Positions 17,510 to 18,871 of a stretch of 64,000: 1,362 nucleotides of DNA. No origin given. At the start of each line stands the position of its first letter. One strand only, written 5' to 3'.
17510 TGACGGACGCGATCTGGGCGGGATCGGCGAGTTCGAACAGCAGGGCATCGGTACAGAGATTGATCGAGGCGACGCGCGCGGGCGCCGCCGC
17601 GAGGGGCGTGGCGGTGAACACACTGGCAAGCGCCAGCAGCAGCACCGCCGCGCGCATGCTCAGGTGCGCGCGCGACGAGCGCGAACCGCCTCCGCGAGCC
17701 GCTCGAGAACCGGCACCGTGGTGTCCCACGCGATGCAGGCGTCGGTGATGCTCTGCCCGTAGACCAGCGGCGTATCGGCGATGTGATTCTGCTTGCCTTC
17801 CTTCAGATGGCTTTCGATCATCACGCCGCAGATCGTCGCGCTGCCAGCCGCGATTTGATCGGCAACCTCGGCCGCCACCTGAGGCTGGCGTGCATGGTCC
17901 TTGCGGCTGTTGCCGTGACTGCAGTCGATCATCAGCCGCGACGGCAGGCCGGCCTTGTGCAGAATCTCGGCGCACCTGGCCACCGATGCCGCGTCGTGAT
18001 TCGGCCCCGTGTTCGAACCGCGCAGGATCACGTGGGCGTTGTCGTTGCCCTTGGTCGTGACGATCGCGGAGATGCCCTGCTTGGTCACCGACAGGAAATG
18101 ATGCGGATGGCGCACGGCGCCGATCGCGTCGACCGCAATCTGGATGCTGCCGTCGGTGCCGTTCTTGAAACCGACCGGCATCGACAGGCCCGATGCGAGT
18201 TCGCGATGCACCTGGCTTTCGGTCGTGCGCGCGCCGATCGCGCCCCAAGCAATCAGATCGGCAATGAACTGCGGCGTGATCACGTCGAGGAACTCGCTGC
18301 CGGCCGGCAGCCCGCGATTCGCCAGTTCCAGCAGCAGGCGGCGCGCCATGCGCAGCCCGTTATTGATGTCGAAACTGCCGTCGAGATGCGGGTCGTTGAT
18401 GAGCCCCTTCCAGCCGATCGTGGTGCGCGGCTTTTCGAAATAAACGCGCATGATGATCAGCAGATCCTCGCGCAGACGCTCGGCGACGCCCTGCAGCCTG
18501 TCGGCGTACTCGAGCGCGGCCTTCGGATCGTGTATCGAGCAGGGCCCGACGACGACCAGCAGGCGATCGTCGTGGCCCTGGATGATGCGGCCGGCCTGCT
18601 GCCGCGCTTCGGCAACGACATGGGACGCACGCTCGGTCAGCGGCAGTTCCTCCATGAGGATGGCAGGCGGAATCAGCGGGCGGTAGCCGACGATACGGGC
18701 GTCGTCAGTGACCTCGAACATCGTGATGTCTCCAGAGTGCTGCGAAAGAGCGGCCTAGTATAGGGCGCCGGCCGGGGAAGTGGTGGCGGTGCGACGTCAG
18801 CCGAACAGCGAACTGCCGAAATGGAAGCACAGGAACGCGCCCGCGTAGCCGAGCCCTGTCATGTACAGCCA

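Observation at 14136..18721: DAHP synthase translationally coupled to a siderophore/B12-type ABC importer that has a second, leaderless binding protein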

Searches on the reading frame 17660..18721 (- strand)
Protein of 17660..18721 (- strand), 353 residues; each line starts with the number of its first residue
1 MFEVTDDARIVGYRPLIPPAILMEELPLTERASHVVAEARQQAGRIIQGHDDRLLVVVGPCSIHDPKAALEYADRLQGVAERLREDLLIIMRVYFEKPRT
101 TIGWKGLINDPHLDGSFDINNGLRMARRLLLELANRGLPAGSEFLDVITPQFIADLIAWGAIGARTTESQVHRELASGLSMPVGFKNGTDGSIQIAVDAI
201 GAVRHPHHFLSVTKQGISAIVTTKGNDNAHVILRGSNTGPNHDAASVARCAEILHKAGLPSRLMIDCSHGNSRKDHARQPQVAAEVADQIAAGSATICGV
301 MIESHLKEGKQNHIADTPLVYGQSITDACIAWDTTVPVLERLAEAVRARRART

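Call 6: search_protein_families(library=pfam, proteins=[window:17660-18721:-], max_evalue=0.01)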
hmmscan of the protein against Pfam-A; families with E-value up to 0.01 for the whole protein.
window:17660-18721:- (353 aa): 1 family
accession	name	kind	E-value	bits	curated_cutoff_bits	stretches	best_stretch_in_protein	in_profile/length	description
PF00793.26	DAHP_synth_1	-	5.2e-95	317.9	25.5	1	41-338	8-268/270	DAHP synthetase I family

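Call 7: search_protein_families(library=ncbifam, proteins=[window:17660-18721:-], max_evalue=0.01)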
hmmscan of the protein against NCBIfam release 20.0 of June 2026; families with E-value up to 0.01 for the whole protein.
window:17660-18721:- (353 aa): 7 families
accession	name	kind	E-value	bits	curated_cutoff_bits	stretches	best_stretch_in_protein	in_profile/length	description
TIGR00034.1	aroFGH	equivalog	3e-163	542.5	173.2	1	6-350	1-342/342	3-deoxy-7-phosphoheptulonate synthase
NF006723.0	PRK09261.1-1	equivalog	1.3e-159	530.7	568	1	4-351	4-350/351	3-deoxy-7-phosphoheptulonate synthase AroG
NF009395.0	PRK12755.1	subfamily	2.6e-158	526.4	343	1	5-351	7-353/355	3-deoxy-7-phosphoheptulonate synthase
NF009396.0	PRK12756.1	subfamily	1.7e-145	484.3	463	1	5-350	4-348/349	Trp-sensitive 3-deoxy-7-phosphoheptulonate synthase AroH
NF009933.0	PRK13396.1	subfamily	0.00032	19.8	486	0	32-79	82-127/352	3-deoxy-7-phosphoheptulonate synthase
TIGR01361.1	DAHP_synth_Bsub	equivalog_domain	0.0025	17.2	267.75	0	51-194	23-146/260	3-deoxy-7-phosphoheptulonate synthase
NF003543.0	PRK05198.1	equivalog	0.0074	15.3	242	0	43-97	7-59/273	3-deoxy-8-phosphooctulonate synthase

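Call 48: find_homologous_proteins(query=window:17660-18721:-, max_evalue=1e-50)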
Query window:17660-18721:- (353 aa): 8000 proteins with E <= 1e-50 among 8000 candidates; the best 120 are listed.
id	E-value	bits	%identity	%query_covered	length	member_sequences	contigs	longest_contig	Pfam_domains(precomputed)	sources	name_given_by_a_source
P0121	6.9e-218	740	93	96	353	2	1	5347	PF00793.27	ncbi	-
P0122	3.7e-217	738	93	96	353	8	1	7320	PF00793.27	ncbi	ncbi:MAG: 3-deoxy-7-phosphoheptulonate synthase [Gammaproteobacteria bacterium]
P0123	5.5e-215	731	91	96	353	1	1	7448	PF00793.27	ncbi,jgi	-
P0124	2.9e-214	729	91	96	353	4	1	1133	PF00793.27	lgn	-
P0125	2.6e-213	725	91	97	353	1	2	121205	PF00793.27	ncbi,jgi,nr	ncbi:MAG: 3-deoxy-7-phosphoheptulonate synthase [Gammaproteobacteria bacterium]|nr:3-deoxy-7-phospho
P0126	2.0e-209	713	89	96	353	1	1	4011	PF00793.27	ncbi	-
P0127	1.7e-205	700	89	97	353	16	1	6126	PF00793.27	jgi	-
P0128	5.4e-205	698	89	97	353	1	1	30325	PF00793.27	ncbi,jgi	jgi:3-deoxy-7-phosphoheptulonate synthase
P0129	5.6e-194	662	84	100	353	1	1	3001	PF00793.27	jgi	-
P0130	3.0e-193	659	84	100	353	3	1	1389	PF00793.27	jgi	-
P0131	3.8e-192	656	83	100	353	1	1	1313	PF00793.27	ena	-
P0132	3.8e-192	656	82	97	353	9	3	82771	PF00793.27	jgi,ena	jgi:3-deoxy-7-phosphoheptulonate synthase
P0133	6.5e-192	655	82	100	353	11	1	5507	PF00793.27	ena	-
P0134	2.8e-191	653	84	97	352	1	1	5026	PF00793.27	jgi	jgi:3-deoxy-7-phosphoheptulonate synthase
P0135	3.5e-190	649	81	100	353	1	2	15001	PF00793.27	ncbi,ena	-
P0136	6.1e-190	649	82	100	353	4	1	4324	PF00793.27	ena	-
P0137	1.4e-189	647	82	97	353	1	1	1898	PF00793.27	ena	-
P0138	2.0e-189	647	82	100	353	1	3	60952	PF00793.27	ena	-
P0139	4.6e-189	646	81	99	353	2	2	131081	PF00793.27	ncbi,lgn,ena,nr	ncbi:MAG: 3-deoxy-7-phosphoheptulonate synthase [Gammaproteobacteria bacterium]|nr:3-deoxy-7-phospho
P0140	6.4e-189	645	82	100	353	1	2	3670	PF00793.27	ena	-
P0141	9.5e-189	645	82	96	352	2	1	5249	PF00793.27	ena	-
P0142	9.6e-189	645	81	99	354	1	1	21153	PF00793.27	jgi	jgi:3-deoxy-7-phosphoheptulonate synthase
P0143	1.5e-188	644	82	99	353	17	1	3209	PF00793.27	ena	-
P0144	2.3e-188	643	81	100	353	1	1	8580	PF00793.27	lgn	-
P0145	5.3e-188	642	81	99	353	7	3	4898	PF00793.27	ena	-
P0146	5.5e-188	642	80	100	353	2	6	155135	PF00793.27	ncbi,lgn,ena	-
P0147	1.1e-187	641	81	97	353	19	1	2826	PF00793.27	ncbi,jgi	jgi:3-deoxy-7-phosphoheptulonate synthase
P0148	1.1e-187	641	80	100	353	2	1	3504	PF00793.27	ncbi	-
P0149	1.3e-187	641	81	100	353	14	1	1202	PF00793.27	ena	-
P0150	2.4e-187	640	82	95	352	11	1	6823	PF00793.27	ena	-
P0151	7.7e-187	638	79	97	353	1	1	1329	PF00793.27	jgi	jgi:3-deoxy-7-phosphoheptulonate synthase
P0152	1.1e-186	638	81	100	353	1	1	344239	PF00793.27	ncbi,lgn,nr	ncbi:MAG: 3-deoxy-7-phosphoheptulonate synthase [Gammaproteobacteria bacterium]|nr:3-deoxy-7-phospho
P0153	1.3e-186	638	80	97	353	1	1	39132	PF00793.27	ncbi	-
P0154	6.1e-186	635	81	99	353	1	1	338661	PF00793.27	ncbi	-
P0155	8.2e-186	635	80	96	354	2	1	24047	PF00793.27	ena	-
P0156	1.4e-185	634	81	99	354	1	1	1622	PF00793.27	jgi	-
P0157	2.4e-184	630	79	97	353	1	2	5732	PF00793.27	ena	-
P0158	7.7e-184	629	78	99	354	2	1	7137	PF00793.27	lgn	-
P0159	8.3e-184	628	80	100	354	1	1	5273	PF00793.27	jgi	jgi:3-deoxy-7-phosphoheptulonate synthase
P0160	8.8e-184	628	79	99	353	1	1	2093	PF00793.27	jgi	jgi:3-deoxy-7-phosphoheptulonate synthase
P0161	1.7e-183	627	78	97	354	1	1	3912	PF00793.27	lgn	-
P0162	3.3e-183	626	79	97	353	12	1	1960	PF00793.27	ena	-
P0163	1.8e-182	624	79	99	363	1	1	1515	PF00793.27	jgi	jgi:3-deoxy-7-phosphoheptulonate synthase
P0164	2.7e-182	623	79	99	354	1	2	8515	PF00793.27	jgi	-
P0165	2.8e-182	623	77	97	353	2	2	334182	PF00793.27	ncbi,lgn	ncbi:MAG: 3-deoxy-7-phosphoheptulonate synthase [Gammaproteobacteria bacterium]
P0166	3.8e-182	623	79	97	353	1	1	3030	PF00793.27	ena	-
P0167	5.4e-182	622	79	99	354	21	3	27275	PF00793.27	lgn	-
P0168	7.1e-182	622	79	97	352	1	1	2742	PF00793.27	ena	-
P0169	9.8e-182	622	77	97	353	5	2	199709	PF00793.27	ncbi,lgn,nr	ncbi:MAG: 3-deoxy-7-phosphoheptulonate synthase [Gammaproteobacteria bacterium]|nr:3-deoxy-7-phospho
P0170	3.0e-181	620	77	97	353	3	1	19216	PF00793.27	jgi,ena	-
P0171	8.5e-181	619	77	97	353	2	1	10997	PF00793.27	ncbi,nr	ncbi:MAG: 3-deoxy-7-phosphoheptulonate synthase [Gammaproteobacteria bacterium]|nr:3-deoxy-7-phospho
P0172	9.5e-181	618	77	97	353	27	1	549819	PF00793.27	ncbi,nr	ncbi:MAG: 3-deoxy-7-phosphoheptulonate synthase [Proteobacteria bacterium]|nr:3-deoxy-7-phosphoheptu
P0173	2.3e-180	617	77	99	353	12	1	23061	PF00793.27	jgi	-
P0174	9.1e-180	615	77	99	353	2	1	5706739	PF00793.27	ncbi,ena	-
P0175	3.8e-179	613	78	99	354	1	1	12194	PF00793.27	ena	-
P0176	4.4e-179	613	76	100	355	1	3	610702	PF00793.27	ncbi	-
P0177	4.6e-179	613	77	97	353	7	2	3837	PF00793.27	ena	-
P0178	5.0e-179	613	77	99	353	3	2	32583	PF00793.27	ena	-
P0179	8.9e-179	612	76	97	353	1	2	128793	PF00793.27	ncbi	ncbi:MAG: 3-deoxy-7-phosphoheptulonate synthase [Gammaproteobacteria bacterium]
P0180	1.0e-178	612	77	97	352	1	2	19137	PF00793.27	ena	-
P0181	1.1e-178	612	76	99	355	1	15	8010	PF00793.27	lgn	-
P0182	1.5e-178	611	83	91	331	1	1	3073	PF00793.27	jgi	jgi:3-deoxy-7-phosphoheptulonate synthase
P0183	1.8e-178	611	76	99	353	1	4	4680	PF00793.27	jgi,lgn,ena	-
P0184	2.1e-178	611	76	97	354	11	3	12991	PF00793.27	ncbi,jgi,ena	-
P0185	3.0e-178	610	77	99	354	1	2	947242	PF00793.27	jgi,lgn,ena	-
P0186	3.2e-178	610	76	99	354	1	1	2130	PF00793.27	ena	-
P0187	4.2e-178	610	76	99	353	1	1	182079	PF00793.27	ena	-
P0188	6.4e-178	609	76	99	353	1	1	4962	PF00793.27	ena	-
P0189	9.1e-178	609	77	97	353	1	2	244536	PF00793.27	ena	-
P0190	1.3e-177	608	76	97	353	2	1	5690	PF00793.27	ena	-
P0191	1.8e-177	608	76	99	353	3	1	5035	PF00793.27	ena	-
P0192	4.2e-177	606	76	99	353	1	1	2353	PF00793.27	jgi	jgi:3-deoxy-7-phosphoheptulonate synthase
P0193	7.8e-177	606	77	96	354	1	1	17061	PF00793.27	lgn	-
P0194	1.5e-176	605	76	99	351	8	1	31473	PF00793.27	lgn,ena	-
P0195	2.9e-176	604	76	97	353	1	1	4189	PF00793.27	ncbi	ncbi:MAG: 3-deoxy-7-phosphoheptulonate synthase [Gammaproteobacteria bacterium]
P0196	2.9e-176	604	77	99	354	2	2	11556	PF00793.27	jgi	-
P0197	5.0e-176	603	75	99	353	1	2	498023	PF00793.27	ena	-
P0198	7.5e-176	602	75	99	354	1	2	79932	PF00793.27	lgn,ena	-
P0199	1.3e-175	602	77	99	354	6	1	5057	PF00793.27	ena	-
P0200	2.3e-175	601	76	100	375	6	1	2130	PF00793.27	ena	-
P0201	4.5e-175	600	77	97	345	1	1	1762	PF00793.27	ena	-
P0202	7.8e-175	599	76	100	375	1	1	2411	PF00793.27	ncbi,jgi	-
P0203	7.8e-175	599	74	99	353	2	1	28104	PF00793.27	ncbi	ncbi:MAG: 3-deoxy-7-phosphoheptulonate synthase [Gammaproteobacteria bacterium]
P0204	1.1e-174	598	75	99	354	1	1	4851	PF00793.27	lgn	-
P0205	1.6e-174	598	76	100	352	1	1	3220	PF00793.27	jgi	-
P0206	3.7e-174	597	74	97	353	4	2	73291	PF00793.27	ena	-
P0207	5.3e-174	596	76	100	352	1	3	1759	PF00793.27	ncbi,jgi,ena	jgi:3-deoxy-7-phosphoheptulonate synthase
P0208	5.9e-174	596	74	97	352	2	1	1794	PF00793.27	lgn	-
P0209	6.2e-174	596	74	99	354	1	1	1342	PF00793.27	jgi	-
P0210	6.3e-174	596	74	99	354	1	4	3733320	PF00793.27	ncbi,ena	-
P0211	1.2e-173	595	76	100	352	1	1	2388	PF00793.27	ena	-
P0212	1.4e-173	595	76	100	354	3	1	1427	PF00793.27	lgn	-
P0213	1.8e-173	594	74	99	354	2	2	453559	PF00793.27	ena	-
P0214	2.0e-173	594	76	99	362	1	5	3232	PF00793.27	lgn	-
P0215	5.2e-173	593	75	97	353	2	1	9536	PF00793.27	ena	-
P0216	1.1e-172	592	74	97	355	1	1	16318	PF00793.27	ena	-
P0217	1.4e-172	592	75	100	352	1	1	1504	PF00793.27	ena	-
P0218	1.7e-172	591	74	99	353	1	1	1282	PF00793.27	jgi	jgi:3-deoxy-7-phosphoheptulonate synthase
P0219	2.1e-172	591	74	97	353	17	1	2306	PF00793.27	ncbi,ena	-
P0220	2.4e-172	591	76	99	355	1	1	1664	PF00793.27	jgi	-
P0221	2.9e-172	590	76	99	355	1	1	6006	PF00793.27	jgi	jgi:3-deoxy-7-phosphoheptulonate synthase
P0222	4.6e-172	590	74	96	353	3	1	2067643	PF00793.27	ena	-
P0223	5.0e-172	590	75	97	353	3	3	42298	PF00793.27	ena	-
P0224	5.2e-172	590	75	99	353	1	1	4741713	PF00793.27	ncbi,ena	-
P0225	6.2e-172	589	75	99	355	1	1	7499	PF00793.27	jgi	jgi:3-deoxy-7-phosphoheptulonate synthase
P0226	1.1e-171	589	75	100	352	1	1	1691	PF00793.27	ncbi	-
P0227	2.8e-171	587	73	99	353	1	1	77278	PF00793.27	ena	-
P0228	3.7e-171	587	74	96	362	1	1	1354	PF00793.27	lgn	-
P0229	3.9e-171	587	74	99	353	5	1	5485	PF00793.27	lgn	-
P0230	4.1e-171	587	73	97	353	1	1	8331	PF00793.27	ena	-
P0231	6.1e-171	586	74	100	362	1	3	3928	PF00793.27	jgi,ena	-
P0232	6.4e-171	586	74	99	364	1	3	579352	PF00793.27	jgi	jgi:3-deoxy-7-phosphoheptulonate synthase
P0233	7.6e-171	586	75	97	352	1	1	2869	PF00793.27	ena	-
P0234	9.9e-171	585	73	96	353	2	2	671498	PF00793.27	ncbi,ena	-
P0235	1.3e-170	585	74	97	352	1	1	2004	PF00793.27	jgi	-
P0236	2.5e-170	584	74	100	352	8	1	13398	PF00793.27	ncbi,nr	ncbi:MAG: 3-deoxy-7-phosphoheptulonate synthase [Proteobacteria bacterium]|nr:3-deoxy-7-phosphoheptu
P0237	2.7e-170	584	74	99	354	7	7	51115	PF00793.27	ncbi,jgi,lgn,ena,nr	ncbi:MAG TPA: 3-deoxy-7-phosphoheptulonate synthase [Gammaproteobacteria bacterium]|nr:3-deoxy-7-pho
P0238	5.0e-170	583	74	99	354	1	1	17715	PF00793.27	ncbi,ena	-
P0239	5.2e-170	583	73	97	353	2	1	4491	PF00793.27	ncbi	-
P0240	5.3e-170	583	73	97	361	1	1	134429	PF00793.27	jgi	jgi:3-deoxy-7-phosphoheptulonate synthase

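Call 49: find_encoding_contigs(protein=P0152, flank=7000, max_places=1)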
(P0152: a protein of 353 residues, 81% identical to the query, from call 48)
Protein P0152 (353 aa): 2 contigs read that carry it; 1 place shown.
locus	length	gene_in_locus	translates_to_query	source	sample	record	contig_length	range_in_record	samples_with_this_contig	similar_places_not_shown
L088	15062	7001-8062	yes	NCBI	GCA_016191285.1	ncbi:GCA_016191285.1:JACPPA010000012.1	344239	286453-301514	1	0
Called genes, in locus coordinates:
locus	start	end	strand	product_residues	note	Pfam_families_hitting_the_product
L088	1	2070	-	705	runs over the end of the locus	PF00072:Response_reg, PF00989:PAS (faint), PF08448:PAS_4, PF08447:PAS_3, PF00990:GGDEF, PF00563:EAL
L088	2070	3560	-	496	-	PF00512:HisKA (weak), PF02518:HATPase_c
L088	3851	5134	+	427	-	PF00180:Iso_dh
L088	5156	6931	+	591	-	PF20423:AceK_regulatory, PF06315:AceK_kinase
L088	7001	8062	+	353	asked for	PF00793:DAHP_synth_1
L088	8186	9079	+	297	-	PF01497:Peripla_BP_2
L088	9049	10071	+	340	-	PF01032:FecCD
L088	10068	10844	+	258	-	PF00005:ABC_tran, PF13304:AAA_21 (faint), PF13401:AAA_22 (faint)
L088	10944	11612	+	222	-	PF01507:PAPS_reduct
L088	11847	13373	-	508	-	PF05681:Fumerase, PF05683:Fumerase_C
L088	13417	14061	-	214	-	PF02798:GST_N, PF13417:GST_N_3, PF13409:GST_N_2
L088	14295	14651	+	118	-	-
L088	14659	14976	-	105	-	PF00111:Fer2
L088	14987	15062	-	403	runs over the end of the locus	PF03486:HI0933_like (faint), PF07992:Pyr_redox_2, PF13738:Pyr_redox_3 (faint), PF00070:Pyr_redox, PF14759:Reductase_C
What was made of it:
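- L088 keeps DAHPS-BP1-FecCD-ATPase without any feo genes (call 49).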

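Call 50: find_encoding_contigs(protein=P0174, flank=7000, max_places=1)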
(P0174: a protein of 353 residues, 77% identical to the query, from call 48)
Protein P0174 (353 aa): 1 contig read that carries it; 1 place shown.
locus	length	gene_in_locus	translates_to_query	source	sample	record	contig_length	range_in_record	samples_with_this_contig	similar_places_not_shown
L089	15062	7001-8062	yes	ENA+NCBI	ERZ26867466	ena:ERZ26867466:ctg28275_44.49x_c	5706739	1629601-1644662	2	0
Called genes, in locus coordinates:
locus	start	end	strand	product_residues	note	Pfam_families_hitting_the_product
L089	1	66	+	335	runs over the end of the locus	-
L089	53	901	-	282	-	PF01370:Epimerase (faint)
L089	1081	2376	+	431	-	PF00180:Iso_dh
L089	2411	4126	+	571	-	PF20423:AceK_regulatory, PF06315:AceK_kinase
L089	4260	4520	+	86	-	PF04023:FeoA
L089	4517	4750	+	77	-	PF04023:FeoA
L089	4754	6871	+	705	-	PF00009:GTP_EFTU (faint), PF01926:MMR_HSR1, PF02421:FeoB_N, PF07670:Gate, PF07664:FeoB_C, PF07670:Gate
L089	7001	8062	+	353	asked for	PF00793:DAHP_synth_1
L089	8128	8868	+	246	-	PF01497:Peripla_BP_2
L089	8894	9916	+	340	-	PF01032:FecCD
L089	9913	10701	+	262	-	PF00005:ABC_tran, PF02463:SMC_N (weak), PF13304:AAA_21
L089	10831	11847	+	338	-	PF00296:Bac_luciferase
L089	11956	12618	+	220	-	PF01507:PAPS_reduct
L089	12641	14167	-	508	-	PF05681:Fumerase, PF05683:Fumerase_C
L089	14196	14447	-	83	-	-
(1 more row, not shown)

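Call 51: find_encoding_contigs(protein=P0224, flank=7000, max_places=1)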
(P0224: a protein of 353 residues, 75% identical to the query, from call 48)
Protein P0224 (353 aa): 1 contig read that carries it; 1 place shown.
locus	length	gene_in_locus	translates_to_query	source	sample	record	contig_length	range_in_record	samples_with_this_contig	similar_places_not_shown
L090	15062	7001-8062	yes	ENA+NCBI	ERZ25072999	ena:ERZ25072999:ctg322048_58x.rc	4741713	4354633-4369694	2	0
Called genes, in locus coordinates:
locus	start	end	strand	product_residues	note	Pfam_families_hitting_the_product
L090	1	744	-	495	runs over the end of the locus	PF12860:PAS_7 (faint), PF00989:PAS (faint), PF08448:PAS_4 (weak), PF00512:HisKA (weak), PF02518:HATPase_c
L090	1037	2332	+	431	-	PF00180:Iso_dh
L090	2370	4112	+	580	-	PF20423:AceK_regulatory, PF06315:AceK_kinase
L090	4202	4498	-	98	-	-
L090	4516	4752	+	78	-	PF04023:FeoA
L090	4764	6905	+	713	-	PF01926:MMR_HSR1, PF02421:FeoB_N, PF07670:Gate, PF07664:FeoB_C, PF07670:Gate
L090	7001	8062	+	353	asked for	PF00793:DAHP_synth_1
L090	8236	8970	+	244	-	PF01497:Peripla_BP_2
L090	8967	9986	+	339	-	PF01032:FecCD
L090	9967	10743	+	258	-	PF00005:ABC_tran, PF13304:AAA_21 (faint)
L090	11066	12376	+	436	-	PF00285:Citrate_synt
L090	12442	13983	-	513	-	PF05681:Fumerase, PF05683:Fumerase_C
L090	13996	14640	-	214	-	PF02798:GST_N, PF13417:GST_N_3, PF13409:GST_N_2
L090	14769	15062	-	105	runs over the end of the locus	PF00111:Fer2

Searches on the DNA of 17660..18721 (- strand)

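Call 52: search_rna_families(sources=[L088, L089, L090, L086, L011, L020, L087], threshold=gathering)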
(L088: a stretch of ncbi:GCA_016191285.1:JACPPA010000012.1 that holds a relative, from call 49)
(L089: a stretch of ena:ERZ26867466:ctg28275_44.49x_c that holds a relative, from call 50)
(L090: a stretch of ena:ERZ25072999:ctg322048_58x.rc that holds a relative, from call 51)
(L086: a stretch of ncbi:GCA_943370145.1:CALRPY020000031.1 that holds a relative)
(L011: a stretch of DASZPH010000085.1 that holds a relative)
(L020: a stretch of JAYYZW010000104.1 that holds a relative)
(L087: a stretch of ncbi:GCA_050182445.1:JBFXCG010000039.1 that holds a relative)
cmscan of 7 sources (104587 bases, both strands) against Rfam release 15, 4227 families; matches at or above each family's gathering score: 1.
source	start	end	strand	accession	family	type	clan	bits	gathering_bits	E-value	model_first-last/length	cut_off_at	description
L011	17345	17587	+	RF00174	Cobalamin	Cis-reg; riboswitch;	CL00101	89.5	31.5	1.3e-20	1-189/189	no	Cobalamin riboswitch aptamer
